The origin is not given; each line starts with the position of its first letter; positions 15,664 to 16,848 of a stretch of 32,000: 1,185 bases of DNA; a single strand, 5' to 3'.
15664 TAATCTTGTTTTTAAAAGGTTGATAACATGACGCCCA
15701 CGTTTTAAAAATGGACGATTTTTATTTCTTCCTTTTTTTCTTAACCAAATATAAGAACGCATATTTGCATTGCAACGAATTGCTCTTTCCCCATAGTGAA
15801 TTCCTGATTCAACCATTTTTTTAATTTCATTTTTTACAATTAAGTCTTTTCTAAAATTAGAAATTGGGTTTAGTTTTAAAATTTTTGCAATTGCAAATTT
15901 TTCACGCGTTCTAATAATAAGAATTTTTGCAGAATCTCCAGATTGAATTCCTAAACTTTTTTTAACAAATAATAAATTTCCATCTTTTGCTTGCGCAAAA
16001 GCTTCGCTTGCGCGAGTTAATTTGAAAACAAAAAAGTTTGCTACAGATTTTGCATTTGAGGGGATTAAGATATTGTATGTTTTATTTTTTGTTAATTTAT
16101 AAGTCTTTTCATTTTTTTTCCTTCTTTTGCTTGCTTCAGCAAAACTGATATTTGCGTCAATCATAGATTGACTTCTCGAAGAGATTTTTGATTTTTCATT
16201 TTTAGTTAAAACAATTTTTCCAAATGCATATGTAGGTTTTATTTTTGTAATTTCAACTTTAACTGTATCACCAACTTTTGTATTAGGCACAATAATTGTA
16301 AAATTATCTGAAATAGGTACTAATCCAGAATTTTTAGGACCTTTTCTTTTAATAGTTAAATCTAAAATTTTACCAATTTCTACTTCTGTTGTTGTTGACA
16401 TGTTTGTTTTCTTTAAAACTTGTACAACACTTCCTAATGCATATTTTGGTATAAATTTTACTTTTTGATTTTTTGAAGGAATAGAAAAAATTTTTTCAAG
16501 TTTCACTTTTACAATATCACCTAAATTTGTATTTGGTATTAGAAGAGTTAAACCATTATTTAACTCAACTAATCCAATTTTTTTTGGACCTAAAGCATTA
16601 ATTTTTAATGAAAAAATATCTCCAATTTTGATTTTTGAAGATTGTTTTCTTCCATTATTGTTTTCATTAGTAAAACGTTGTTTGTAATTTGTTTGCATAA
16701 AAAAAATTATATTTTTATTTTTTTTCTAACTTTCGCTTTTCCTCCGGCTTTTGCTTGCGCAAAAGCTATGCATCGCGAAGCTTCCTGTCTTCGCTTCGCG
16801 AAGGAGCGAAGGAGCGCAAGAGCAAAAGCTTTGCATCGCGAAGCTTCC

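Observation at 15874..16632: Plastid ribosomal protein S2 carries three tandem TRAM-like repeats at its N-terminus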

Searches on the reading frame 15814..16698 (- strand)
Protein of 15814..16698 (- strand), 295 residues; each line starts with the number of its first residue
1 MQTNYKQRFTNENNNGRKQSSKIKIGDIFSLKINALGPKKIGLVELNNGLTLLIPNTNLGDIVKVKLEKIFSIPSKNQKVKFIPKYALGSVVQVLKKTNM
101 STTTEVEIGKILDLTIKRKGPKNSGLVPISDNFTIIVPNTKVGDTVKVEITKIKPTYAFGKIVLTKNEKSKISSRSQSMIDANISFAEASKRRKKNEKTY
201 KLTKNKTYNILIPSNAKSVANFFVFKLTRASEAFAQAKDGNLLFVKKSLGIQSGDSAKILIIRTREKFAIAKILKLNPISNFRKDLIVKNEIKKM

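Call 3: search_protein_families(library=pfam, proteins=[window:15829-16698:-], max_evalue=10)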
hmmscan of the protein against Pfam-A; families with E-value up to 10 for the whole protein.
window:15829-16698:- (290 aa): 5 families
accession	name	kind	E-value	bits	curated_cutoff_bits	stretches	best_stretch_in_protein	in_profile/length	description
PF01938.26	TRAM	-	7.6e-18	64.6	21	3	106-163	2-61/61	TRAM domain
PF25522.1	OB_cyt-4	-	0.015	16.2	27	0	137-154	48-65/77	Mitochondrial protein cyt-4, OB-fold domain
PF15428.11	Imm26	-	0.024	15.3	23.3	1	141-178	1-32/107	Immunity protein 26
PF00900.26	Ribosomal_S4e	-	1.2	9.4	25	1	128-152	46-72/75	Ribosomal family S4e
PF00575.29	S1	-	1.4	9.8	22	1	141-155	50-64/74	S1 RNA binding domain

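Call 4: search_protein_families(library=ncbifam, proteins=[window:15829-16698:-], max_evalue=10)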
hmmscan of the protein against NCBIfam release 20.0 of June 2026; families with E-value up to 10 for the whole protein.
window:15829-16698:- (290 aa): 4 families
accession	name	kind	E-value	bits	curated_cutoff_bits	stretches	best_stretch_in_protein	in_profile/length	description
NF008993.0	PRK12336.1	equivalog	3.5e-18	65.7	243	2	76-162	114-201/203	translation initiation factor IF-2 subunit beta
NF053605.1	PyTRAM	equivalog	2.1e-16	59.4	85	3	106-160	2-55/56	TRAM domain-containing RNA chaperone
TIGR00479.1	rumA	equivalog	2.9e-05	23.1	183.55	1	131-168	12-49/432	23S rRNA (uracil(1939)-C(5))-methyltransferase RlmD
TIGR00409.1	proS_fam_II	equivalog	0.012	14.6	306.7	1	164-229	213-275/568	proline--tRNA ligase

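Call 11: find_homologous_proteins(query=window:15814-16698:-, max_evalue=0.001)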
Query window:15814-16698:- (295 aa): 5 proteins with E <= 0.001 among 2385 candidates.
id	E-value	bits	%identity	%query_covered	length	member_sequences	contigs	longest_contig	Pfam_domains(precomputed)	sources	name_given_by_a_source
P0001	5.7e-42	162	41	93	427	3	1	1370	PF01938.27,PF00318.26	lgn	-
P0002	8.4e-37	145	35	92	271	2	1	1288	PF01938.27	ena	-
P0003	7.0e-28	116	48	53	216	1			PF01938.27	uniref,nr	uniref:Ribosomal protein S2 protein a n=1 Tax=Asterarcys sp. GP-2019 TaxID=2650791 RepID=A0A5J6XI21_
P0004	9.6e-28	116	31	96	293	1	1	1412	PF01938.27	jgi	-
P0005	6.7e-18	83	73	26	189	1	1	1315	-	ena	-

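Call 22: search_solved_structures(query=window:15814-16698:-, max_evalue=1, show_alignments=3)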
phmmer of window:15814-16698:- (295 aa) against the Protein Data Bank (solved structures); distinct sequences matched with E-value up to 1: 8.
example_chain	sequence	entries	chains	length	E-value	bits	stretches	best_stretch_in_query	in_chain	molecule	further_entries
28jw_b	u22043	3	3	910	1.3e-15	61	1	21-295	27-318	Small ribosomal subunit protein uS2c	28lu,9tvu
1yez_A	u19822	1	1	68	1.3e-07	34.8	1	101-163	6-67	MM1357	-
1yvc_A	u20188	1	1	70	9.5e-06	28.6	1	104-164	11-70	MrR5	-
3oeo_A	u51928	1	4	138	0.058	16.2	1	173-230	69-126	Spheroplast protein Y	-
5wnw_A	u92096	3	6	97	0.096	15.5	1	173-222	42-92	Periplasmic chaperone Spy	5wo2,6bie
5wo1_A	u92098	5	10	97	0.25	14.1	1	173-222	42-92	Periplasmic chaperone Spy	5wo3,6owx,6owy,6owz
3o39_A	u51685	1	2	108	0.28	14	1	180-222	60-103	Periplasmic protein related to spheroblast formation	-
6nu2_S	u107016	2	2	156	0.75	12.6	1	101-170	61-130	39S ribosomal protein L21, mitochondrial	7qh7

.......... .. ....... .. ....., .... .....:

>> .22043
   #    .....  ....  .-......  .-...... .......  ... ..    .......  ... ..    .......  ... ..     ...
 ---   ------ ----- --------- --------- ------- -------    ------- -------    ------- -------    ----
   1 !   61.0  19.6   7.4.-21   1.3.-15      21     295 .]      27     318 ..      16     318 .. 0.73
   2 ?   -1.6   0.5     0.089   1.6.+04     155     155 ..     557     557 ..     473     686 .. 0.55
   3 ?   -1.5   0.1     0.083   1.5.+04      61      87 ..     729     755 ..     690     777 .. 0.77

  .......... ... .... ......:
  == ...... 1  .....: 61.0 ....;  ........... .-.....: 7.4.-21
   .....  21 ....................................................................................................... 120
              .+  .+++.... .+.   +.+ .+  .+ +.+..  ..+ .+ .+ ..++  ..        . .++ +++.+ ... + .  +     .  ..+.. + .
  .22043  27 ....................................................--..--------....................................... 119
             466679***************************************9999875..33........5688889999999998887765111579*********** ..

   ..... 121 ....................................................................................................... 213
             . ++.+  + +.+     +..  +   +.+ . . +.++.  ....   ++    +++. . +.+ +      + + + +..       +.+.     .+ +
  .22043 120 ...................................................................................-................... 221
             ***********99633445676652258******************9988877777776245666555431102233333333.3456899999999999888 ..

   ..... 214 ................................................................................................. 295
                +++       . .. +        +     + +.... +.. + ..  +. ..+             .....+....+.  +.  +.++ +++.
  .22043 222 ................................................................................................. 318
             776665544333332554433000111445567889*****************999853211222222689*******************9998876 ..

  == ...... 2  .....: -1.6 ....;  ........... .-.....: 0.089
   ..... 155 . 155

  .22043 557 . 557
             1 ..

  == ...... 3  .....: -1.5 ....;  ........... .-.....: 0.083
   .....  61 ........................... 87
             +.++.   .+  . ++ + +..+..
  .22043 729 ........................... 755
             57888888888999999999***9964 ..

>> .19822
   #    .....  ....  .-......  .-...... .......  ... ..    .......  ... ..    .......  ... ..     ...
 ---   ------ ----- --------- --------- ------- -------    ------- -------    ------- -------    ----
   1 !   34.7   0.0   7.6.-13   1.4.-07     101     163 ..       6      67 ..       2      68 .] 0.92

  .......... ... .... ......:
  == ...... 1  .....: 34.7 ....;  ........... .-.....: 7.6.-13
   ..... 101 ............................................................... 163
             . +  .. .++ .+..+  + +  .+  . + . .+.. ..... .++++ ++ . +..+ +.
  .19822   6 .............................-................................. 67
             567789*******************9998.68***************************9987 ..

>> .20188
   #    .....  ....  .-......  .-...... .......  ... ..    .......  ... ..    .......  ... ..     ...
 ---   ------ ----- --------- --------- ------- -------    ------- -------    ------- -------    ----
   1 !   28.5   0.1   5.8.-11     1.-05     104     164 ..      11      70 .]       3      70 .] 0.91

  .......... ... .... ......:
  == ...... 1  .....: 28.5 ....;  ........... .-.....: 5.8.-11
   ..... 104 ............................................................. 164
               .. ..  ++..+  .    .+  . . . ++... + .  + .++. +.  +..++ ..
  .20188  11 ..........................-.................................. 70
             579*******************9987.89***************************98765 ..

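Call 40: predict_structure(alignment_id=A2)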
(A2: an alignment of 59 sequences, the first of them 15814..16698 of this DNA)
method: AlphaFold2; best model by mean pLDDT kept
length: 295 residues; sequences in the alignment: 59
mean_pLDDT: 81.2   pTM: 0.54
mean pLDDT of the five models: 81.2, 80.0, 79.8, 79.2, 77.6
residues with pLDDT >= 90: 177; 70-90: 35; 50-70: 44; < 50: 39
segments of 3 or more residues with pLDDT < 50: 1-15, 176-199
pLDDT, mean of each block of 10 residues (from residue 1): 37 48 91 95 94 97 97 76 90 94 81 97 96 96 97 96 78 50 45 46 88 94 85 54 94 94 93 85 74 67
secondary structure, 60 per line:
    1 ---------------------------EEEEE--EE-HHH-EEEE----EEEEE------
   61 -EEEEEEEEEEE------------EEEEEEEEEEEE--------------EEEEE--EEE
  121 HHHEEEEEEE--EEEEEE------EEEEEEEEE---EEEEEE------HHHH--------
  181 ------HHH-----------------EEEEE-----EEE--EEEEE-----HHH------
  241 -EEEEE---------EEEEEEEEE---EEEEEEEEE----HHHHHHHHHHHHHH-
elements in order: E28-32 E42-45 E50-54 E62-72 E85-96 E111-115 E118-120 E124-130 E133-138 E145-153 E157-162 H169-172 E207-211 E217-219 E222-226 E242-246 E256-264 E268-276 H281-294

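Call 42: fold_search(model_id=the predicted structure, library=pdb)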
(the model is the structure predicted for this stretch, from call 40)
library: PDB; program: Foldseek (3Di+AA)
matches with E <= 10: 924; with E <= 0.001: 6
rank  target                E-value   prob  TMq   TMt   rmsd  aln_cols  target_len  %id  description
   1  9gut_B                1.3e-05  1.00  0.20  0.12  20.8       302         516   10  30S mRNA delivery complex (bS1 resolved) (released 2024-11-20)
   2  3go5                  1.7e-05  1.00  0.18  0.19  20.2       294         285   10  Crystal structure of a multidomain protein with nucleic acid binding domains (sp_0946) from streptococcus pneumoniae tig (released 2009-04-07)
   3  9tvu_b                2.4e-05  1.00  0.23  0.10   7.1       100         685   33  Structure of the Chlamydomonas reinhardtii chlororibosome (released 2026-02-18)
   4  1yez_MODEL_1_A        1.2e-04  1.00  0.21  0.82   2.2        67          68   33  Solution structure of the conserved protein from the gene locus MM1357 of Methanosarcina mazei. Northeast Stru (released 2005-02-22)
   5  7a05_MODEL_1_A        5.8e-04  1.00  0.18  0.30  13.0       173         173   14  NMR structure of D3-D4 domains of Vibrio vulnificus ribosomal protein S1 (released 2021-06-23)
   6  1yvc_MODEL_1_A        9.0e-04  1.00  0.21  0.81   2.2        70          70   34  Solution structure of the conserved protein from the gene locus MMP0076 of Methanococcus maripaludis. Northeas (released 2005-04-05)
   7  9guv_B                1.7e-03  0.84  0.19  0.17  22.2       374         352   10  30S mRNA delivery complex (closed-head) (released 2024-11-20)
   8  9tvu_a                2.2e-03  0.98  0.19  0.22  10.9       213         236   10  Structure of the Chlamydomonas reinhardtii chlororibosome (released 2026-02-18)
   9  6h4n_y                2.2e-03  0.87  0.19  0.16  18.5       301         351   13  Structure of a hibernating 100S ribosome reveals an inactive conformation of the ribosomal protein S1 - 70S Hibernatin (released 2018-09-05)
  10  7zhr_A                2.2e-03  0.80  0.16  0.21  15.7       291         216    9  Complex structure of drosophila Unr CSD789 and pAbp RRM3 (released 2022-12-07)
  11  8peg_Z                4.8e-03  0.93  0.18  0.25  10.6       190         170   16  Escherichia coli paused disome complex (queueing 70S non-rotated closed PRE state) (released 2024-03-06)
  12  5xj2_D                8.3e-03  0.92  0.20  0.14  20.9       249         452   14  Structure of spRlmCD with U747 RNA (released 2017-11-01)
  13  5xgu_A                1.3e-02  0.51  0.15  0.09  16.5       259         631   14  Escherichia coli. RNase R (released 2017-10-18)
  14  2qgq_B                1.6e-02  1.00  0.17  0.19   2.2        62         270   19  Crystal structure of TM_1862 from Thermotoga maritima. Northeast Structural Genomics Consortium target VR77 (released 2007-07-17)
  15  4jc0_A                2.0e-02  1.00  0.18  0.13   2.4        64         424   20  Crystal structure of Thermotoga maritima holo RimO in complex with pentasulfide, Northeast Structural Genomics Consort (released 2013-04-10)
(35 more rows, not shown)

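Call 44: search_protein_representatives(alignment_id=A3)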
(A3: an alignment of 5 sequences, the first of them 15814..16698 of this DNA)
Query: 5 sequences, 272 profile positions. Proteins with E-value up to 0.001 (for the whole library): 587; up to 1e-10: 75; up to 1e-30: 43. The best 150 are listed.
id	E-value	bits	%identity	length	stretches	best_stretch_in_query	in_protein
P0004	4.0e-111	387.3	-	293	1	1-272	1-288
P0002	4.4e-107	374.0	-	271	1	17-272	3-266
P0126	1.2e-94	333.2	-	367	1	1-272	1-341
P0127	9.6e-81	287.7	-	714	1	1-272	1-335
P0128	5.6e-76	272.0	-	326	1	1-257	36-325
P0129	8.2e-74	264.9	-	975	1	18-272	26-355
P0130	1.6e-70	254.2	-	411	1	17-272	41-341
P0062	1.1e-67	244.8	-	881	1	12-272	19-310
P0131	1.6e-67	244.3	-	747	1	3-272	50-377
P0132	4.3e-67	242.9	-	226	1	1-218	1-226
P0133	1.5e-62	228.0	-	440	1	7-271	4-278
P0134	8.9e-62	225.5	-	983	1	4-266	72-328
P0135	4.4e-59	216.6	-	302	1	15-272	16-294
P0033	2.0e-56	207.9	-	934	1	6-271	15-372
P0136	7.6e-55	202.7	-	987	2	17-196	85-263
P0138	2.0e-52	194.8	-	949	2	9-145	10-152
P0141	4.0e-49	184.0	-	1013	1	14-272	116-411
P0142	4.0e-48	180.7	-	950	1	6-272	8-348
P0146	3.6e-46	174.3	-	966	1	19-272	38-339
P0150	9.2e-44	166.4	-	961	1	15-272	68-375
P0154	1.2e-41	159.5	-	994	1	17-272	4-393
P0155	9.8e-40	153.2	-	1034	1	20-268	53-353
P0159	1.6e-36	142.7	-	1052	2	17-271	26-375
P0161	9.4e-33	130.3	-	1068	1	24-269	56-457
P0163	7.3e-32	127.4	-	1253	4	27-122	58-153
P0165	2.9e-30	122.1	-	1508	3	122-271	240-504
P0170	2.2e-27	112.7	-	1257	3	143-272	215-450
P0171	1.2e-26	110.2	-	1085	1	17-269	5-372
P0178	1.5e-20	90.3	-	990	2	14-267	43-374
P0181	2.8e-18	82.8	-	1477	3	22-126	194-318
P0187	3.3e-13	66.2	-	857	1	106-270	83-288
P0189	3.9e-12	62.7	-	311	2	118-245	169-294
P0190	3.9e-12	62.7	-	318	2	110-245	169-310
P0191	6.6e-12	61.9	-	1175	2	170-267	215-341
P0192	6.6e-12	61.9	-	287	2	73-163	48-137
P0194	4.1e-11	59.3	-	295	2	113-246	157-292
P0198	1.7e-10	57.3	-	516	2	111-247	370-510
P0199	2.1e-10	57.0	-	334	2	108-161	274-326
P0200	2.3e-10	56.9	-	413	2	19-245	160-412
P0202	3.2e-10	56.4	-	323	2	115-249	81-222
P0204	4.9e-10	55.8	-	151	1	103-168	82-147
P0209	2.6e-09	53.4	-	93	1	104-170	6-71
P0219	8.9e-09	51.6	-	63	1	104-163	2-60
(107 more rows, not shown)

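Call 45: search_protein_families(library=pfam, proteins=[P0189, P0190, P0192, P0198, P0199, P0200, P0202, P0204, P0209, P0219], max_evalue=0.001)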
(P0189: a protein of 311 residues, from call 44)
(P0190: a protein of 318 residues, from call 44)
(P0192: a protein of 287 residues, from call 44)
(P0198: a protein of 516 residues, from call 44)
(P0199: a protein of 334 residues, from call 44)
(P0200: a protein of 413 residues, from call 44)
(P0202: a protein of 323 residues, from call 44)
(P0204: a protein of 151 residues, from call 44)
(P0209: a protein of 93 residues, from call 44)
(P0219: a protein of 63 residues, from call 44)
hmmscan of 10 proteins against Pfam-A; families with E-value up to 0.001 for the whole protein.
P0189 (311 aa): 1 family
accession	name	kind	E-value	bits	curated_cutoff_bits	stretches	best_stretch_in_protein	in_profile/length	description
PF01938.26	TRAM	-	4.4e-28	97.4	21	3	236-294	3-61/61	TRAM domain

P0190 (318 aa): 1 family
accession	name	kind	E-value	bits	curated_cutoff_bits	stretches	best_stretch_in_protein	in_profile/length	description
PF01938.26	TRAM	-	1.8e-31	108.2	21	3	251-310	2-61/61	TRAM domain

P0192 (287 aa): 1 family
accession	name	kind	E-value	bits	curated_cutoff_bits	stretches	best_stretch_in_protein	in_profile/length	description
PF01938.26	TRAM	-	8.5e-23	80.4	21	2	163-209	9-58/61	TRAM domain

P0198 (516 aa): 1 family
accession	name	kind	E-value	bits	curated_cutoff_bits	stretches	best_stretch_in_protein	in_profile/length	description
PF01938.26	TRAM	-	1.3e-32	111.8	21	3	371-424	5-61/61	TRAM domain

P0199 (334 aa): 2 families
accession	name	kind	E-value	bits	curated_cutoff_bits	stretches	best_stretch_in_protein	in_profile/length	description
PF01938.26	TRAM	-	1.8e-25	89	21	2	275-330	2-60/61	TRAM domain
PF14237.11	GYF_2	-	3.3e-11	43.2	25.8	1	4-53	1-50/50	GYF domain 2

P0200 (413 aa): 1 family
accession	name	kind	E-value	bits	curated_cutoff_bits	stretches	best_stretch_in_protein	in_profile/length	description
PF01938.26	TRAM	-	2.3e-40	136.7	21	4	353-412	2-61/61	TRAM domain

P0202 (323 aa): 1 family
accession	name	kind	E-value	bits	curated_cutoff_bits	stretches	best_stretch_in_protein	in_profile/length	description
PF01938.26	TRAM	-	1.7e-31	108.3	21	3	253-312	2-61/61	TRAM domain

P0204 (151 aa): 1 family
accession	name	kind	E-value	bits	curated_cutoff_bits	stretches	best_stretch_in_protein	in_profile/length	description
PF01938.26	TRAM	-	1.2e-19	70.3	21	1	87-145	1-61/61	TRAM domain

P0209 (93 aa): 1 family
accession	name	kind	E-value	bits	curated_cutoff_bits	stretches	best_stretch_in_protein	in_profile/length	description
PF01938.26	TRAM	-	4.8e-16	58.8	21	1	10-67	1-61/61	TRAM domain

P0219 (63 aa): 1 family
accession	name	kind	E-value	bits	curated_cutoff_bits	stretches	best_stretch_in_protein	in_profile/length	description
PF01938.26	TRAM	-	1.9e-11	44.1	21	1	9-60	4-58/61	TRAM domain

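Call 48: list_cluster_members(proteins=[P0189, P0190, P0192, P0198, P0199, P0200, P0202, P0204, P0209, P0194])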
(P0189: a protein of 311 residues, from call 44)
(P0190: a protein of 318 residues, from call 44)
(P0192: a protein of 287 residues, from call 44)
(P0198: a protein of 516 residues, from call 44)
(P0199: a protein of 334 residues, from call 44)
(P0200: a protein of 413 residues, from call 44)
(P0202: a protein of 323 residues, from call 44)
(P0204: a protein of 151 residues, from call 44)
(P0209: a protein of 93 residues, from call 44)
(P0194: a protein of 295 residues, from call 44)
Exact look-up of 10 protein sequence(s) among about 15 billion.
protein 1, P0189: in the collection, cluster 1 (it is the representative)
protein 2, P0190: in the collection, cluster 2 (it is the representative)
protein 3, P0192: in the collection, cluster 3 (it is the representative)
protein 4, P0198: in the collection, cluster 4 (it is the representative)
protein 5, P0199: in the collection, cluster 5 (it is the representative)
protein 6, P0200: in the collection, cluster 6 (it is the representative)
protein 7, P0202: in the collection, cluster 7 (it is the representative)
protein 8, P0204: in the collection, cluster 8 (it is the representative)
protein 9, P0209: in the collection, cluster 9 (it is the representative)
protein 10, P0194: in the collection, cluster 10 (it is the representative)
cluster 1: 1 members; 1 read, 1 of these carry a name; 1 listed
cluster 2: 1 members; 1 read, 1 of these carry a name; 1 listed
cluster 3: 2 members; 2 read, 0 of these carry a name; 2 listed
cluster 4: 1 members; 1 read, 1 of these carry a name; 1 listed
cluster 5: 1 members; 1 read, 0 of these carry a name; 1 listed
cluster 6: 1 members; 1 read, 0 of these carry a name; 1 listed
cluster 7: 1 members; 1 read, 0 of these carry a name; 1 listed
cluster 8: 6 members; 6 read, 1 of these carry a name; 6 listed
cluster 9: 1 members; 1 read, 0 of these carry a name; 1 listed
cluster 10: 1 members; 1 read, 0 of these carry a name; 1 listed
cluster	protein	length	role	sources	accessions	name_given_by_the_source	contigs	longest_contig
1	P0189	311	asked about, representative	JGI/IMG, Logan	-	predicted RNA-binding protein with TRAM domain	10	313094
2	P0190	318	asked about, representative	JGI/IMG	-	predicted RNA-binding protein with TRAM domain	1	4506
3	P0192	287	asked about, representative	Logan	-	-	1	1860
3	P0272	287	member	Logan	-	-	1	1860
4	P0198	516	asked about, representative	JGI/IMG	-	predicted RNA-binding protein with TRAM domain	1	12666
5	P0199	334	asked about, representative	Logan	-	-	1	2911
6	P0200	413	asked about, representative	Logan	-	-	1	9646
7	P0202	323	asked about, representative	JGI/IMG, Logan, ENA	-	-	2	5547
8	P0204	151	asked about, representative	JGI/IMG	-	predicted RNA-binding protein with TRAM domain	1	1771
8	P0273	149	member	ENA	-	-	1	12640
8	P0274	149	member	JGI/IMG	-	-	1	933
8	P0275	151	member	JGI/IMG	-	-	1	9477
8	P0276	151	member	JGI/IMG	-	-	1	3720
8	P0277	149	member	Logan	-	-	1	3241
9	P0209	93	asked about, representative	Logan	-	-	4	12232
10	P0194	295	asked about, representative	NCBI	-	-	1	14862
